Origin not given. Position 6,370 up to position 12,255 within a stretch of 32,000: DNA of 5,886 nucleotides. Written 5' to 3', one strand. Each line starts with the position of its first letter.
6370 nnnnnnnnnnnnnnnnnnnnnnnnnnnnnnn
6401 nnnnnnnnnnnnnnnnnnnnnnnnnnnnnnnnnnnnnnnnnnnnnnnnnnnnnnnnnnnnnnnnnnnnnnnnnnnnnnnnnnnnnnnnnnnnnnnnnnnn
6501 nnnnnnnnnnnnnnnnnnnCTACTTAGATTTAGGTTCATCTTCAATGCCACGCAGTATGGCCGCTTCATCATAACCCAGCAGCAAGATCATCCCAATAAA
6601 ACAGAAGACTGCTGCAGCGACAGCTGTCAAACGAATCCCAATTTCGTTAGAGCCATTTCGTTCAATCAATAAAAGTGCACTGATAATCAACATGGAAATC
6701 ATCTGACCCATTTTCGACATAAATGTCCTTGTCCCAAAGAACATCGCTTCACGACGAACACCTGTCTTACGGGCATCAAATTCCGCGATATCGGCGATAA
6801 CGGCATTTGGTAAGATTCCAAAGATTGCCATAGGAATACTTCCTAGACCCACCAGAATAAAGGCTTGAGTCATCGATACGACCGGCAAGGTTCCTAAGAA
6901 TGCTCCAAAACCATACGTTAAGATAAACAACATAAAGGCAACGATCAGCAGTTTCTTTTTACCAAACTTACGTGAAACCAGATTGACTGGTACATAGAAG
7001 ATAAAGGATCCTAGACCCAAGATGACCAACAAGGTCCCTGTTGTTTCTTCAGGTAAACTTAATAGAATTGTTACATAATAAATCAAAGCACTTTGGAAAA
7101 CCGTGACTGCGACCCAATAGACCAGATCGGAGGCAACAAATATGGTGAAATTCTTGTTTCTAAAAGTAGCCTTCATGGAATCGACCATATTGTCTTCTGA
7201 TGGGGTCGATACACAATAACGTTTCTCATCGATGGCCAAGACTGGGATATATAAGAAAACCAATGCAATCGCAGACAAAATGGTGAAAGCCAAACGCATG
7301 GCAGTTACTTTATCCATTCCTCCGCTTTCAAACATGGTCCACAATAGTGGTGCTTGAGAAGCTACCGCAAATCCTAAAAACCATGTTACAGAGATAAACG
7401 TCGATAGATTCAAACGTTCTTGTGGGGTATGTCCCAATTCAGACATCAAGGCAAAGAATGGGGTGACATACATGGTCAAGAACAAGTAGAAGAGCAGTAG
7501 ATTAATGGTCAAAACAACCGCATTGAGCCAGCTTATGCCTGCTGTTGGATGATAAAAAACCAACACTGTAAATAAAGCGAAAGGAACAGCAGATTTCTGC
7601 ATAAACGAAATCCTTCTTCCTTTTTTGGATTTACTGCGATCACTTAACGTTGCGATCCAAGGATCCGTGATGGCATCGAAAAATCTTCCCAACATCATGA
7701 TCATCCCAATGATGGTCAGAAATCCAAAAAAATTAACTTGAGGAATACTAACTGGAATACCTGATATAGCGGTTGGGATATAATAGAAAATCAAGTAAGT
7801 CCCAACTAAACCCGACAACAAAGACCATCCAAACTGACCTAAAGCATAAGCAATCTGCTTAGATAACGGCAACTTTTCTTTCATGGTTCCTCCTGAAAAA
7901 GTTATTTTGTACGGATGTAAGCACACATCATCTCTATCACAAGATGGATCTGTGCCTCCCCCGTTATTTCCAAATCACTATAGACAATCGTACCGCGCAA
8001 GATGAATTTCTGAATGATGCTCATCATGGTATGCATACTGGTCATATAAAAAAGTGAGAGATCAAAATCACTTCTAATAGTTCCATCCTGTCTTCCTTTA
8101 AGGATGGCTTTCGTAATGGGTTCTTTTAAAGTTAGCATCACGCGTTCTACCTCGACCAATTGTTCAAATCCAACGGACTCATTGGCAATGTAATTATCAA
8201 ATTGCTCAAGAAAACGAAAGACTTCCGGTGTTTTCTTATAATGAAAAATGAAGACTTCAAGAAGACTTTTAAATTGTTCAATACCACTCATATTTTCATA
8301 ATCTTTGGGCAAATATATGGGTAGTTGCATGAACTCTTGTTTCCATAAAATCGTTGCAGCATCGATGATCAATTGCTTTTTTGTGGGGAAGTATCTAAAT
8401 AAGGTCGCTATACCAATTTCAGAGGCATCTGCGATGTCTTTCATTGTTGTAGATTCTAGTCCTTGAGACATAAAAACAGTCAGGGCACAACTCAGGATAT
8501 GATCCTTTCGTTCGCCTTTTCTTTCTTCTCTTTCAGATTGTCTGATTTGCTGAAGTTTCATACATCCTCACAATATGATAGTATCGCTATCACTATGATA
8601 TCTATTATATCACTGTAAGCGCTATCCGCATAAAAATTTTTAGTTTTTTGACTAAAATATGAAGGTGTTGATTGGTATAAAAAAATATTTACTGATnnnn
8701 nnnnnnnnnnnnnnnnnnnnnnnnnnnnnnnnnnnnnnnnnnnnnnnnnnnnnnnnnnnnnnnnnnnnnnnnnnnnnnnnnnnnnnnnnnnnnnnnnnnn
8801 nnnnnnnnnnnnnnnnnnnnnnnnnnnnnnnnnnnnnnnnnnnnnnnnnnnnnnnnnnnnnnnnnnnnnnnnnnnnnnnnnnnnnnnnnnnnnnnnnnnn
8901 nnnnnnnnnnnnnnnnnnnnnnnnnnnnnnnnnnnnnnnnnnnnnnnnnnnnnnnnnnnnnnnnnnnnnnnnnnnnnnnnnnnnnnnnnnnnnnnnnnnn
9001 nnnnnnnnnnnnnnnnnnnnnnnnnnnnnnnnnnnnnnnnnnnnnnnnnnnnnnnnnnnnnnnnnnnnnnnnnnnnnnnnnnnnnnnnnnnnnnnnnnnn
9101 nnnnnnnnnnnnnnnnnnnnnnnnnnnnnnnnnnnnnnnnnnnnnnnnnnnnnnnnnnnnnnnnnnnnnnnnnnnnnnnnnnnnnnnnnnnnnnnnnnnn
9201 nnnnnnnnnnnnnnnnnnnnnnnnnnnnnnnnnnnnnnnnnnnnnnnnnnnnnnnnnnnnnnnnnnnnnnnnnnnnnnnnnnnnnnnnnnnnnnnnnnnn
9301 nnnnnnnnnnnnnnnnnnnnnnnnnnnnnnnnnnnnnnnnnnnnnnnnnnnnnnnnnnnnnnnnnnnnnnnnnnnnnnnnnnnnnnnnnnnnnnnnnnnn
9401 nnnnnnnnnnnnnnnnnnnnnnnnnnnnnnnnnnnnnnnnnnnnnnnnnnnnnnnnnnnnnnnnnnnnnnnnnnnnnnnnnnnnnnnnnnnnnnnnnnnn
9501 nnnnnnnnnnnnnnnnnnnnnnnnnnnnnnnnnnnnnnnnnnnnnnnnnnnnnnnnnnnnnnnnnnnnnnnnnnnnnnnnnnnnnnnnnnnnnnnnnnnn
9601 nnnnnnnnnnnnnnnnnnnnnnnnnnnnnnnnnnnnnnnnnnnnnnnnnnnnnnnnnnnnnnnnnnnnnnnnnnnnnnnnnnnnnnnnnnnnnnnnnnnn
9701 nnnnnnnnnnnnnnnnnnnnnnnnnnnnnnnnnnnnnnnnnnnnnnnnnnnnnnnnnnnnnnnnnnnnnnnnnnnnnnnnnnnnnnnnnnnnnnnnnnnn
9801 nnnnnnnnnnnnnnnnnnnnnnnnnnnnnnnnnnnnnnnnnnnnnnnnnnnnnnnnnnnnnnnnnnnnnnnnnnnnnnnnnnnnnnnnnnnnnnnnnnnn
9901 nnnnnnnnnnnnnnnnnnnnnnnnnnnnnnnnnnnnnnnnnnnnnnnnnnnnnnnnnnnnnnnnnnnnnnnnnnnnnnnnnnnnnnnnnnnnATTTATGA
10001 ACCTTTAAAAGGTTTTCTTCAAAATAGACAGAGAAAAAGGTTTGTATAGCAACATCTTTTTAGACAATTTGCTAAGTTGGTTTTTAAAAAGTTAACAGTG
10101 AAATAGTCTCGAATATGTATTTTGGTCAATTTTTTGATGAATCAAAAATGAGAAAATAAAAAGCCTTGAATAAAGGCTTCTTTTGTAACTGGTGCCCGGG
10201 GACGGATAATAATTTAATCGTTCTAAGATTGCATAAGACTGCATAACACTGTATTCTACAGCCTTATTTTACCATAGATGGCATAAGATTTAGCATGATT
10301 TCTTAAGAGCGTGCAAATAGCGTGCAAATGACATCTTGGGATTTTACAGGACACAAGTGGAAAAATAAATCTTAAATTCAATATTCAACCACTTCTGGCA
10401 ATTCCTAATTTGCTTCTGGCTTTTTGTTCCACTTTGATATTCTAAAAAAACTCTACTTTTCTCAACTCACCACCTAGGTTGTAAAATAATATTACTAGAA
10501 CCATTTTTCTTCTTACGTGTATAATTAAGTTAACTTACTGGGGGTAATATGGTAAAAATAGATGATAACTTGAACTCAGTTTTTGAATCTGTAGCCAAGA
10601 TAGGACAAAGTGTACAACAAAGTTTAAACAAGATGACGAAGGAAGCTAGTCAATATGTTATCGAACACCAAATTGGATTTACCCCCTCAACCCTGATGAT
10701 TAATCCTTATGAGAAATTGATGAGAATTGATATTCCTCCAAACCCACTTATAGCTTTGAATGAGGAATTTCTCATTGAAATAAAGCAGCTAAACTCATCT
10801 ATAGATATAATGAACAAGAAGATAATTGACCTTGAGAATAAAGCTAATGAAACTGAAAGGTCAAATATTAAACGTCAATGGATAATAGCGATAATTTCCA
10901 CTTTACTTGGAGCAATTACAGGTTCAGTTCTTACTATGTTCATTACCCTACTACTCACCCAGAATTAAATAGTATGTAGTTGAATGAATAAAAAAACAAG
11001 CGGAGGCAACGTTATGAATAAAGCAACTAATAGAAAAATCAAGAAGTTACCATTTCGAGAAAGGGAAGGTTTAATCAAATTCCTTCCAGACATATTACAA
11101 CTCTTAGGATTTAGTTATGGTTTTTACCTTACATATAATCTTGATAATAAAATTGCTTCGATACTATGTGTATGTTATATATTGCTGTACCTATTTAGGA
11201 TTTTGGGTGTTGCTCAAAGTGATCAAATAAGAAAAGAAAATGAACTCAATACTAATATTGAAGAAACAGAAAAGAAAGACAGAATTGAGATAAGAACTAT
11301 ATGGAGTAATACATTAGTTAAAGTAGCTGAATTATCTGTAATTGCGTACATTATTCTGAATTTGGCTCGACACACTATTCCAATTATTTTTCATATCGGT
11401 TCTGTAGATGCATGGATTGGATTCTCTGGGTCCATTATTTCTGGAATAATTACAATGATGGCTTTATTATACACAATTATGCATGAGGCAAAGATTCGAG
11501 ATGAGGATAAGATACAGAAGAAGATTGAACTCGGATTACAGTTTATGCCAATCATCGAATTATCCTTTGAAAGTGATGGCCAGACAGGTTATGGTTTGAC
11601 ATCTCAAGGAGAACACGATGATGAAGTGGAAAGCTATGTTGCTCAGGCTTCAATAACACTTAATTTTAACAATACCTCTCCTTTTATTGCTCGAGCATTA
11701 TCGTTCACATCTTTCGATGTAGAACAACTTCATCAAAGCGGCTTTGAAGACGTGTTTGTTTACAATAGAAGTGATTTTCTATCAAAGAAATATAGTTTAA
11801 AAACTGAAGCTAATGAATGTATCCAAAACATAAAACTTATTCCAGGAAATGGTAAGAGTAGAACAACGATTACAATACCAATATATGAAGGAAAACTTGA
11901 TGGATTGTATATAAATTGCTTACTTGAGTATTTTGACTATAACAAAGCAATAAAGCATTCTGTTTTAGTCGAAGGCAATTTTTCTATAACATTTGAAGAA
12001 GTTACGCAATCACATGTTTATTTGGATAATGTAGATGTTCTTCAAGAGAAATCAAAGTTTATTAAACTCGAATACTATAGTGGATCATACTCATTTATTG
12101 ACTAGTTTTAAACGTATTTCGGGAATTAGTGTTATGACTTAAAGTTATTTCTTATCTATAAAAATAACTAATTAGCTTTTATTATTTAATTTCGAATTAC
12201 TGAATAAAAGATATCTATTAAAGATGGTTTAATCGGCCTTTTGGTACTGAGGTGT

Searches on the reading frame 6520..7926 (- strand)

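Call 13: search_protein_families(library=pfam, proteins=[window:6520-7926:-], max_evalue=0.001)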
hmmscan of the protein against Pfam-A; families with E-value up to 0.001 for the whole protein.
window:6520-7926:- (468 aa): 2 families
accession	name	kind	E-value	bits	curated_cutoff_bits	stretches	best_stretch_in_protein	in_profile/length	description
PF13347.12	MFS_2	-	3.8e-44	151.3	27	1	27-420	2-382/427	MFS/sugar transport protein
PF07690.21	MFS_1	-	1.6e-09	37.6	33.4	2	271-452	9-174/347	Major Facilitator Superfamily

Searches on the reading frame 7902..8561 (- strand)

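Call 13: search_protein_families(library=pfam, proteins=[window:7902-8561:-], max_evalue=0.001)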
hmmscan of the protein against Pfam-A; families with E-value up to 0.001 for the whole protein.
window:7902-8561:- (219 aa): 1 family
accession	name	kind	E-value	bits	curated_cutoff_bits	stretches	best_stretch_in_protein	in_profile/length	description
PF00440.29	TetR_N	-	8e-12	45.2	24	1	22-66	1-45/47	Bacterial regulatory proteins, tetR family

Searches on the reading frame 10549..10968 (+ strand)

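Call 3: search_protein_families(library=pfam, proteins=[window:10549-10968:+], max_evalue=1)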
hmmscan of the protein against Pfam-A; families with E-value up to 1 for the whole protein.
window:10549-10968:+ (139 aa): 3 families
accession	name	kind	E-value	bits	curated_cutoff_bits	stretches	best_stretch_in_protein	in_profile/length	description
PF01017.26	STAT_alpha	-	0.043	14.3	27.5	0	6-40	115-149/167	STAT transcription factor, coiled-coil domain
PF06419.17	COG6_N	-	0.065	13.8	27.4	0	67-104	24-61/114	Conserved oligomeric complex COG6, N-terminal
PF11166.13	DUF2951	-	0.22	12.2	26.7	1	81-132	44-96/98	Protein of unknown function (DUF2951)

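Call 4: search_protein_families(library=padloc, proteins=[window:10549-10968:+], max_evalue=1)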
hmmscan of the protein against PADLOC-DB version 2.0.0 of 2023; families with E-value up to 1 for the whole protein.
window:10549-10968:+ (139 aa): 0 families

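Call 5: search_protein_families(library=ncbifam, proteins=[window:10549-10968:+], max_evalue=1)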
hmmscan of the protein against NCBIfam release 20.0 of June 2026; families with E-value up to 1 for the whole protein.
window:10549-10968:+ (139 aa): 2 families
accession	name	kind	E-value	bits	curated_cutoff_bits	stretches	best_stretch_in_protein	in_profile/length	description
TIGR04211.1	SH3_and_anchor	equivalog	0.0028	17.3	65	1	78-131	134-187/198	TIGR04211 family SH3 domain-containing protein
TIGR04527.1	mycoplas_twoTM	subfamily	0.23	11.1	125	1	4-133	112-211/248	MG_279/MG_280 family protein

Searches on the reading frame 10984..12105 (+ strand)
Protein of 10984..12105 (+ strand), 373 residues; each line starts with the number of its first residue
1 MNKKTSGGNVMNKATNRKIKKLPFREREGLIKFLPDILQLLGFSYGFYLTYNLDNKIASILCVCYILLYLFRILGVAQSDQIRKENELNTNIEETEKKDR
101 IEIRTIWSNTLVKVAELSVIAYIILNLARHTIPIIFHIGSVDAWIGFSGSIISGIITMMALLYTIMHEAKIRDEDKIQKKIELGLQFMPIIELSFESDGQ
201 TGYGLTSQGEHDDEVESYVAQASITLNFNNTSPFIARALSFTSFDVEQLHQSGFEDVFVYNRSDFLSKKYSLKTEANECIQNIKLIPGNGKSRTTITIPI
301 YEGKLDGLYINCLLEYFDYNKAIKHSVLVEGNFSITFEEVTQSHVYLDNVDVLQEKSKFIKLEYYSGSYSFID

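Call 3: search_protein_families(library=pfam, proteins=[window:10984-12105:+], max_evalue=1)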
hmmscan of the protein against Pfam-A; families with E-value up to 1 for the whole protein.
window:10984-12105:+ (373 aa): 2 families
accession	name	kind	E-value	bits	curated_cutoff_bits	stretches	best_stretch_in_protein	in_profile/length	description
PF06781.17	CrgA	-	0.011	16.3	24.8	1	82-158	6-86/89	Cell division protein CrgA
PF16980.11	CitMHS_2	-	0.013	14.6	25.7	1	40-176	164-290/448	Putative citrate transport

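Call 4: search_protein_families(library=padloc, proteins=[window:10984-12105:+], max_evalue=1)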
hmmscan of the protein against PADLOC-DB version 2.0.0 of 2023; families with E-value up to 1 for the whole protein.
window:10984-12105:+ (373 aa): 0 families

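Call 5: search_protein_families(library=ncbifam, proteins=[window:10984-12105:+], max_evalue=1)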
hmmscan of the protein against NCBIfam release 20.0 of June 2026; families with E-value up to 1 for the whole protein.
window:10984-12105:+ (373 aa): 2 families
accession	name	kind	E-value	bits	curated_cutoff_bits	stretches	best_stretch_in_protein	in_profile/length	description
NF007107.1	PRK09556.1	equivalog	0.12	11.3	497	1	48-93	251-295/469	hexose-6-phosphate:phosphate antiporter UhpT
NF052597.1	FILTED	domain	0.57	10.5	40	0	57-126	7-71/110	FILTED domain-containing surface protein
